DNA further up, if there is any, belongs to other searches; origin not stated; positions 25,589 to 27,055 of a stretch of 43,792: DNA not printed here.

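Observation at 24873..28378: BoxB/PaaA-like diiron CoA-ester oxygenase embedded in a beta-oxidation-like cluster in an archaeal context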

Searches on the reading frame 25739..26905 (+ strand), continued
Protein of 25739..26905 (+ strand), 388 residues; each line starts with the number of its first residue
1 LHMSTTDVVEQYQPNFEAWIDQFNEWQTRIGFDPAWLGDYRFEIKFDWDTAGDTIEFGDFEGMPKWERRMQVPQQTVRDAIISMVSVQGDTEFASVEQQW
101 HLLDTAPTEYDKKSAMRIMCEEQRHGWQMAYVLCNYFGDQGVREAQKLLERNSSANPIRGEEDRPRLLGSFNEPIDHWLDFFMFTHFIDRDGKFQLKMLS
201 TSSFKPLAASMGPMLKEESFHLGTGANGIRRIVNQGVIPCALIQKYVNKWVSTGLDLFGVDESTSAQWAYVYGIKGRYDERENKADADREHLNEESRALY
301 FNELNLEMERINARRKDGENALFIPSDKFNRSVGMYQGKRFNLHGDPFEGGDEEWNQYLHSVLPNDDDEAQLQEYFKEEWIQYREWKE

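Call 53: predict_structure(alignment_id=A5)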
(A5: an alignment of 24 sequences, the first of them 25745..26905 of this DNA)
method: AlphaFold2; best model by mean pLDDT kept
length: 386 residues; sequences in the alignment: 24
mean_pLDDT: 61.1   pTM: 0.65
mean pLDDT of the five models: 61.1, 55.1, 52.2, 52.0, 47.0
residues with pLDDT >= 90: 47; 70-90: 103; 50-70: 93; < 50: 143
segments of 3 or more residues with pLDDT < 50: 1-18, 27-92, 153-156, 160-167, 189-223, 381-386
pLDDT, mean of each block of 10 residues (from residue 1): 29 45 48 37 32 33 32 38 34 56 61 55 63 73 64 49 47 79 64 41 40 37 65 88 89 64 64 61 73 80 86 89 88 85 94 93 89 71 32
secondary structure, 60 per line:
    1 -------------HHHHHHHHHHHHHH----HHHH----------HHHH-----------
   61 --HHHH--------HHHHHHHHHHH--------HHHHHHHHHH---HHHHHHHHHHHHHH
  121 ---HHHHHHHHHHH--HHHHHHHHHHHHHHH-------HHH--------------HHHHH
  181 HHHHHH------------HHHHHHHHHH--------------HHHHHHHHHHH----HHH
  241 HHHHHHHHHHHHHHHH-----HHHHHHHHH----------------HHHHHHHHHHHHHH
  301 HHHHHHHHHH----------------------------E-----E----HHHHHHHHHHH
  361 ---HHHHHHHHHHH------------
elements in order: H14-27 H32-35 H46-49 H63-66 H75-85 H94-103 H107-120 H124-134 H137-151 H176-186 H199-208 H223-233 H238-256 H262-270 H287-310 H350-360 H364-374

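Call 58: fold_search(model_id=the predicted structure, library=pdb)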
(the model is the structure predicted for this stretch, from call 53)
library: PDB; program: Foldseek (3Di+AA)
matches with E <= 10: 110; with E <= 0.001: 11
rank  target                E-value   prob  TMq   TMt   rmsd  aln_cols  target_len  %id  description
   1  3pm5_D                2.1e-07  1.00  0.40  0.34  13.9       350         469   31  Crystal Structure of BoxB in mixed valent state with bound benzoyl-CoA (released 2011-06-01)
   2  3q1g_D                2.7e-07  1.00  0.39  0.33  13.6       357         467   32  Crystal Structure of BoxB crystallized with PEG (released 2011-06-01)
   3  3q1g_B                3.7e-07  1.00  0.40  0.34  13.3       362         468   31  Crystal Structure of BoxB crystallized with PEG (released 2011-06-01)
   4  3pf7_A                4.3e-07  1.00  0.40  0.33  13.4       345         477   32  Crystal structure of BoxB with malonate bound to the diiron center (released 2011-06-01)
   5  3per_B                4.7e-07  1.00  0.39  0.33  13.3       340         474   33  Crystal Structure of BoxB with phosphate bound to the diiron center (released 2011-06-01)
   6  3pm5_C                6.1e-07  1.00  0.40  0.34  15.1       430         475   30  Crystal Structure of BoxB in mixed valent state with bound benzoyl-CoA (released 2011-06-01)
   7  3q1g_A                7.3e-07  1.00  0.39  0.33  13.6       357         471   32  Crystal Structure of BoxB crystallized with PEG (released 2011-06-01)
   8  3per_A                7.6e-07  1.00  0.40  0.33  13.6       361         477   32  Crystal Structure of BoxB with phosphate bound to the diiron center (released 2011-06-01)
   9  3pm5_A                1.1e-06  1.00  0.40  0.33  13.4       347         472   31  Crystal Structure of BoxB in mixed valent state with bound benzoyl-CoA (released 2011-06-01)
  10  3pf7_B                1.2e-06  1.00  0.38  0.32  13.6       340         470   33  Crystal structure of BoxB with malonate bound to the diiron center (released 2011-06-01)
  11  3q1g_C                1.5e-06  1.00  0.39  0.33  13.5       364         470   31  Crystal Structure of BoxB crystallized with PEG (released 2011-06-01)
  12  3pw8_C                1.3e-01  0.77  0.25  0.31  14.9       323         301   17  The Phenylacetyl-CoA monooxygenase PaaAC subcomplex with acetyl-CoA (released 2011-01-19)
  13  3pvr_A                1.5e-01  0.75  0.23  0.28  14.9       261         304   17  The Phenylacetyl-CoA monooxygenase PaaAC subcomplex with benzoyl-CoA (released 2011-01-19)
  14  3pwq_H                3.0e-01  0.51  0.24  0.31  17.3       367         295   16  The Phenylacetyl-CoA monooxygenase PaaAC subcomplex (released 2011-01-19)
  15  3pwq_F                5.1e-01  0.44  0.25  0.30  15.0       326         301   16  The Phenylacetyl-CoA monooxygenase PaaAC subcomplex (released 2011-01-19)
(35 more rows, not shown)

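Call 59: search_protein_families(library=ncbifam, proteins=[L044:14347-15783:-, L082:4799-6211:+, L082:3959-4789:+, L082:7571-8323:+, L082:10967-11749:+, L001:15226-16062:-, L082:8361-9455:+], max_evalue=1e-20)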
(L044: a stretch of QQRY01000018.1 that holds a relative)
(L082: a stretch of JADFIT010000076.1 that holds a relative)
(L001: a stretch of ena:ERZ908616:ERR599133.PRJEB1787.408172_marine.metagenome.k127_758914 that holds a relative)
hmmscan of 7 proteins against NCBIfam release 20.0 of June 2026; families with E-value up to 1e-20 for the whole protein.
L044:14347-15783:- (478 aa): 38 families (the best 25 are shown)
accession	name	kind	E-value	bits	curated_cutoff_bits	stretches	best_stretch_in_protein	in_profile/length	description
TIGR01804.1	BADH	equivalog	1.1e-134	449.4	668.6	1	8-472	2-467/467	betaine-aldehyde dehydrogenase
NF009725.0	PRK13252.1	equivalog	1.4e-126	422.8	593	1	2-478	5-481/488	betaine-aldehyde dehydrogenase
NF045735.1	PaDhStyDPseudo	equivalog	6.1e-123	411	850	1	4-476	3-481/483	phenylacetaldehyde dehydrogenase StyD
NF010000.0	PRK13473.1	subfamily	7.2e-122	407.4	615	1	4-477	3-473/475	aminobutyraldehyde dehydrogenase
TIGR02299.1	HpaE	equivalog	7e-118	394.3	638.35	1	6-477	3-477/488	5-carboxymethyl-2-hydroxymuconate semialdehyde dehydrogenase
TIGR01780.1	SSADH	subfamily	5.4e-109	365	646.35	1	23-472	1-448/448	succinate-semialdehyde dehydrogenase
NF045736.1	PaDhStyDRhodo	equivalog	5.9e-109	364.7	800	1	4-476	3-477/479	phenylacetaldehyde dehydrogenase StyD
NF050026.1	AcaldDHExaC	equivalog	6.1e-108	361.6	900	1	6-475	18-492/503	acetaldehyde dehydrogenase ExaC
NF007352.0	PRK09847.1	equivalog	1.7e-107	360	850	1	5-478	21-493/495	aldehyde dehydrogenase PuuC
NF007497.0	PRK10090.1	equivalog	3.7e-105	352.5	500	1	3-475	6-476/480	aldehyde dehydrogenase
NF006916.0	PRK09407.1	equivalog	6.4e-102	341.8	521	1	15-475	30-491/526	succinic semialdehyde dehydrogenase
TIGR03216.1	OH_muco_semi_DH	equivalog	1.1e-100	337.5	693.25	1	7-478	4-481/481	2-hydroxymuconic semialdehyde dehydrogenase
NF042993.1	AlphKGSA_gudD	equivalog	1.7e-100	337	770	1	7-477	7-481/481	alpha-ketoglutaric semialdehyde dehydrogenase GucD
NF052305.1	DioxValDhHalo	equivalog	7.3e-100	335.1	750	1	4-474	5-479/483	2,5-dioxovalerate dehydrogenase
NF040648.1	lactal_redase_Meth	equivalog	8.5e-100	334.9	650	1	6-476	1-462/463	lactaldehyde dehydrogenase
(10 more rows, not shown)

L082:4799-6211:+ (471 aa): 38 families (the best 25 are shown)
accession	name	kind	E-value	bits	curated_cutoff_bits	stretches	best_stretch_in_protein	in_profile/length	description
NF045736.1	PaDhStyDRhodo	equivalog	9.3e-171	568.5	800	1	2-470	3-474/479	phenylacetaldehyde dehydrogenase StyD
TIGR01804.1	BADH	equivalog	5.5e-170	565.9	668.6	1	5-469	1-467/467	betaine-aldehyde dehydrogenase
NF045735.1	PaDhStyDPseudo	equivalog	1.7e-169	564.5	850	1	2-471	3-479/483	phenylacetaldehyde dehydrogenase StyD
NF009725.0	PRK13252.1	equivalog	1.9e-162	541.1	593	1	3-471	8-477/488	betaine-aldehyde dehydrogenase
TIGR02299.1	HpaE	equivalog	5.4e-148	493.6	638.35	1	4-471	3-474/488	5-carboxymethyl-2-hydroxymuconate semialdehyde dehydrogenase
NF010000.0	PRK13473.1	subfamily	1.5e-140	469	615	1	3-470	4-469/475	aminobutyraldehyde dehydrogenase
NF007352.0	PRK09847.1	equivalog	3e-138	461.4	850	1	2-471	20-489/495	aldehyde dehydrogenase PuuC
NF050026.1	AcaldDHExaC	equivalog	9.9e-135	450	900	1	3-470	17-490/503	acetaldehyde dehydrogenase ExaC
TIGR03216.1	OH_muco_semi_DH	equivalog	2.9e-127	425.2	693.25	1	5-471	4-477/481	2-hydroxymuconic semialdehyde dehydrogenase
TIGR01780.1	SSADH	subfamily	2.4e-125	419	646.35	1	21-469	1-448/448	succinate-semialdehyde dehydrogenase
NF042993.1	AlphKGSA_gudD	equivalog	2.5e-125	419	770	1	5-471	7-478/481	alpha-ketoglutaric semialdehyde dehydrogenase GucD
NF052305.1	DioxValDhHalo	equivalog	4e-119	398.7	750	1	4-471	7-479/483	2,5-dioxovalerate dehydrogenase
NF040648.1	lactal_redase_Meth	equivalog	3.8e-112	375.7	650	1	5-471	2-460/463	lactaldehyde dehydrogenase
TIGR04284.1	aldehy_Rv0768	hypoth_equivalog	4.3e-112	375.5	775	1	4-471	3-476/480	aldehyde dehydrogenase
NF008415.0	PRK11241.1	equivalog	1.9e-109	366.5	828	1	4-469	13-476/482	NADP-dependent succinate-semialdehyde dehydrogenase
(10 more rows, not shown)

L082:3959-4789:+ (276 aa): 57 families (the best 25 are shown)
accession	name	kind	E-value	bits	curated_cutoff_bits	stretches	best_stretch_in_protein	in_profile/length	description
NF005803.0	PRK07658.1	equivalog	1.3e-60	205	313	1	19-276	3-257/257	enoyl-CoA hydratase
NF004475.0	PRK05809.1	subfamily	9.2e-56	189.2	394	1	22-276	8-260/260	short-chain-enoyl-CoA hydratase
NF006566.0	PRK09076.1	subfamily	5.5e-55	186.8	286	1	19-274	6-258/260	enoyl-CoA hydratase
NF006007.0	PRK08138.1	subfamily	6.5e-52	176.5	355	1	15-276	5-261/261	enoyl-CoA hydratase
NF005802.0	PRK07657.1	equivalog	1.1e-50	172.6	363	1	26-275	12-259/260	enoyl-CoA hydratase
NF007239.0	PRK09674.1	equivalog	4.1e-50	170.6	371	1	25-276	11-257/257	2,3-dehydroadipyl-CoA hydratase PaaF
NF051848.1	EnCoAHydtEchA19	equivalog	1.4e-48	165.7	400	1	25-276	7-258/258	enoyl-CoA hydratase EchA19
NF004517.0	PRK05862.1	equivalog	1.5e-47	162.2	396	1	24-275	10-256/257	enoyl-CoA hydratase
NF004634.0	PRK05980.1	equivalog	2.9e-42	144.9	375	1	19-274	4-261/263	crotonase/enoyl-CoA hydratase family protein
NF004781.0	PRK06127.1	subfamily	3.1e-41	141.8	291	1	13-276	6-269/269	enoyl-CoA hydratase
NF008363.0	PRK11154.1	equivalog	1.7e-38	132.3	869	1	25-221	13-213/708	fatty acid oxidation complex subunit alpha FadJ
NF042430.2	EnCoAhydt_DpgD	equivalog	3.6e-38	131.5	400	1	22-275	1-257/258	enoyl-CoA-hydratase DpgD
NF005073.0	PRK06495.1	subfamily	1.9e-37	129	296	1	19-276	5-257/257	enoyl-CoA hydratase/isomerase family protein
TIGR02280.1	PaaB1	equivalog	2.3e-36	125.6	345.15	1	24-276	5-256/256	2-(1,2-epoxy-1,2-dihydrophenyl)acetyl-CoA isomerase PaaG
NF004635.0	PRK05981.1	equivalog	1.6e-35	122.9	351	1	20-276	6-266/266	enoyl-CoA hydratase/isomerase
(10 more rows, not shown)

L082:7571-8323:+ (251 aa): 64 families (the best 25 are shown)
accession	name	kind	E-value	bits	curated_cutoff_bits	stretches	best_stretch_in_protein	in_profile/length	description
NF004475.0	PRK05809.1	subfamily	4.8e-69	232.7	394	1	2-251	11-257/260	short-chain-enoyl-CoA hydratase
TIGR02280.1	PaaB1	equivalog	3.4e-67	226.7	345.15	1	2-251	6-253/256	2-(1,2-epoxy-1,2-dihydrophenyl)acetyl-CoA isomerase PaaG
NF006109.0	PRK08260.1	subfamily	1.1e-65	221.8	320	1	1-251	10-275/296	enoyl-CoA hydratase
NF004635.0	PRK05981.1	equivalog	1.4e-63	214.9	351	1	2-249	11-261/266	enoyl-CoA hydratase/isomerase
NF051848.1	EnCoAHydtEchA19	equivalog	1.6e-62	211.4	400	1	5-251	10-255/258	enoyl-CoA hydratase EchA19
NF006699.0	PRK09245.1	subfamily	2.3e-62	210.7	354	1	4-251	12-263/266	crotonase/enoyl-CoA hydratase family protein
NF005803.0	PRK07658.1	equivalog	3.3e-61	206.9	313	1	2-251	9-254/257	enoyl-CoA hydratase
NF005802.0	PRK07657.1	equivalog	2.2e-60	204.4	363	1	2-250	11-256/260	enoyl-CoA hydratase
NF004857.0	PRK06210.1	equivalog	2.6e-60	204.2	341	1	3-251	17-272/275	enoyl-CoA hydratase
NF006107.0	PRK08258.1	equivalog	6.5e-60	202.8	330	1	2-251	24-274/277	enoyl-CoA hydratase family protein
NF006007.0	PRK08138.1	subfamily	9.4e-60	202.2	355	1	2-251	15-258/261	enoyl-CoA hydratase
NF004840.0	PRK06190.1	equivalog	1.4e-57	195.2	253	1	2-229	11-234/260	enoyl-CoA hydratase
NF046063.1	oxepin_alt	equivalog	5.3e-57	193.2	300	1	7-249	12-253/254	oxepin-CoA hydrolase, alternative type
NF005073.0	PRK06495.1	subfamily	1.1e-55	188.7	296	1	1-251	10-254/257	enoyl-CoA hydratase/isomerase family protein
NF005700.0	PRK07511.1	subfamily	1.4e-55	188.7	274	1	8-251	16-258/260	enoyl-CoA hydratase family protein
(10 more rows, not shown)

L082:10967-11749:+ (260 aa): 65 families (the best 25 are shown)
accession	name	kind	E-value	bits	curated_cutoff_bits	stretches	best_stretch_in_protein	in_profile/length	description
NF004475.0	PRK05809.1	subfamily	4e-91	305.1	394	1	4-258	4-258/260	short-chain-enoyl-CoA hydratase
NF006007.0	PRK08138.1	subfamily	4.3e-82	275.4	355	1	3-260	6-261/261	enoyl-CoA hydratase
NF051848.1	EnCoAHydtEchA19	equivalog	1.9e-78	263.6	400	1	11-260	6-258/258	enoyl-CoA hydratase EchA19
NF007239.0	PRK09674.1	equivalog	4.3e-78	262.3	371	1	5-260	4-257/257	2,3-dehydroadipyl-CoA hydratase PaaF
NF005803.0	PRK07658.1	equivalog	9.8e-76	254.5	313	1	10-260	7-257/257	enoyl-CoA hydratase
NF004517.0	PRK05862.1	equivalog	4.1e-75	252.6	396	1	4-258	3-255/257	enoyl-CoA hydratase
NF005802.0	PRK07657.1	equivalog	8.5e-74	248.3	363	1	4-259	3-259/260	enoyl-CoA hydratase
NF004634.0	PRK05980.1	equivalog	3.2e-71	239.8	375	1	5-258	3-261/263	crotonase/enoyl-CoA hydratase family protein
NF006566.0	PRK09076.1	subfamily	9.8e-68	228.6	286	1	7-257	7-257/260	enoyl-CoA hydratase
NF004781.0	PRK06127.1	subfamily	2.3e-67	227.5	291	1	4-260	10-269/269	enoyl-CoA hydratase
NF042430.2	EnCoAhydt_DpgD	equivalog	5.6e-63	212.8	400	1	12-259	4-257/258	enoyl-CoA-hydratase DpgD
NF004796.0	PRK06144.1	subfamily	4.3e-62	210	272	1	3-260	6-262/262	enoyl-CoA hydratase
NF006699.0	PRK09245.1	subfamily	6.8e-62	209.1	354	1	5-259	3-265/266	crotonase/enoyl-CoA hydratase family protein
NF004840.0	PRK06190.1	equivalog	4.3e-61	206.8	253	1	3-235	2-234/260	enoyl-CoA hydratase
NF006100.0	PRK08252.1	subfamily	3.9e-60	203.6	282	1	4-260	2-254/254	crotonase/enoyl-CoA hydratase family protein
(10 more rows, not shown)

L001:15226-16062:- (278 aa): 60 families (the best 25 are shown)
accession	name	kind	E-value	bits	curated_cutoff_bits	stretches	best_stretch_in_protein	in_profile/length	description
NF004475.0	PRK05809.1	subfamily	4e-68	229.7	394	1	21-274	12-256/260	short-chain-enoyl-CoA hydratase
NF007239.0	PRK09674.1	equivalog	7.5e-66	222.2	371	1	23-277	14-256/257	2,3-dehydroadipyl-CoA hydratase PaaF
NF006007.0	PRK08138.1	subfamily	2.8e-64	217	355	1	23-278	18-261/261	enoyl-CoA hydratase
NF004517.0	PRK05862.1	equivalog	5.1e-62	209.7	396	1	21-275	12-254/257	enoyl-CoA hydratase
NF051848.1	EnCoAHydtEchA19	equivalog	4.5e-61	206.6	400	1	21-277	8-257/258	enoyl-CoA hydratase EchA19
NF005803.0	PRK07658.1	equivalog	5.3e-60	203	313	1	22-278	11-257/257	enoyl-CoA hydratase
NF005802.0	PRK07657.1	equivalog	2.3e-56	191.2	363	1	23-277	14-259/260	enoyl-CoA hydratase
NF006566.0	PRK09076.1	subfamily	1.3e-53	182.3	286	1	21-275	13-257/260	enoyl-CoA hydratase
NF004634.0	PRK05980.1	equivalog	8.7e-52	176.1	375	1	23-275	13-260/263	crotonase/enoyl-CoA hydratase family protein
NF006100.0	PRK08252.1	subfamily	1.2e-49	169.2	282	1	22-278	12-254/254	crotonase/enoyl-CoA hydratase family protein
NF042430.2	EnCoAhydt_DpgD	equivalog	2.2e-48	165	400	1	22-277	6-257/258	enoyl-CoA-hydratase DpgD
NF006699.0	PRK09245.1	subfamily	3.1e-47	161.1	354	1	21-276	11-264/266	crotonase/enoyl-CoA hydratase family protein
NF004840.0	PRK06190.1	equivalog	1e-46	159.7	253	1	21-251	12-232/260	enoyl-CoA hydratase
NF004781.0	PRK06127.1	subfamily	8.1e-46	156.8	291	1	22-278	20-269/269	enoyl-CoA hydratase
NF004796.0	PRK06144.1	subfamily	1.9e-43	148.8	272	1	24-278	19-262/262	enoyl-CoA hydratase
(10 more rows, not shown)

L082:8361-9455:+ (364 aa): 1 family
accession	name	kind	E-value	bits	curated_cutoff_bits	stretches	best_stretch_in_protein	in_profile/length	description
TIGR03225.1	benzo_boxB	equivalog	1.9e-65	221.5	499.1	1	38-212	84-256/471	benzoyl-CoA 2,3-epoxidase subunit BoxB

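Call 71: search_protein_families(library=pfam, proteins=[L074:11781-12287:+, L074:12321-12920:+, L074:13032-14378:+, L074:9305-9997:+, L074:8623-9255:+, L074:6308-7582:+, L079:11724-12758:-, L079:8610-9062:+, L079:7504-8502:-, L079:5772-7244:+], max_evalue=0.001)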
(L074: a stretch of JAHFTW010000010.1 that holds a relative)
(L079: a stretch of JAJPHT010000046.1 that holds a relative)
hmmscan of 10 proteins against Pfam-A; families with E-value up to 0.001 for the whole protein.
L074:11781-12287:+ (168 aa): 0 families

L074:12321-12920:+ (199 aa): 0 families

L074:13032-14378:+ (448 aa): 2 families
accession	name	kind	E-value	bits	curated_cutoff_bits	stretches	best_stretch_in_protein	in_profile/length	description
PF00378.25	ECH_1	-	1.2e-55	189.1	27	1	199-447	4-249/251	Enoyl-CoA hydratase/isomerase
PF16113.10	ECH_2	-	1.9e-33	116.8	27.2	1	203-396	3-192/335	Enoyl-CoA hydratase/isomerase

L074:9305-9997:+ (230 aa): 0 families

L074:8623-9255:+ (210 aa): 0 families

L074:6308-7582:+ (424 aa): 1 family
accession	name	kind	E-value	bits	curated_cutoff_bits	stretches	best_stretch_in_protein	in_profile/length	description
PF03006.26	HlyIII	-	4e-37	128.5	26.2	1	210-411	5-224/224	Haemolysin-III related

L079:11724-12758:- (344 aa): 0 families

L079:8610-9062:+ (150 aa): 0 families

L079:7504-8502:- (332 aa): 0 families

L079:5772-7244:+ (490 aa): 1 family
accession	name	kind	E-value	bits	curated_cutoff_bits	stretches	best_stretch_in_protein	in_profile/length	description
PF04371.20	PAD_porph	-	7.2e-122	407.1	25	1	149-483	1-321/321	Porphyromonas-type peptidyl-arginine deiminase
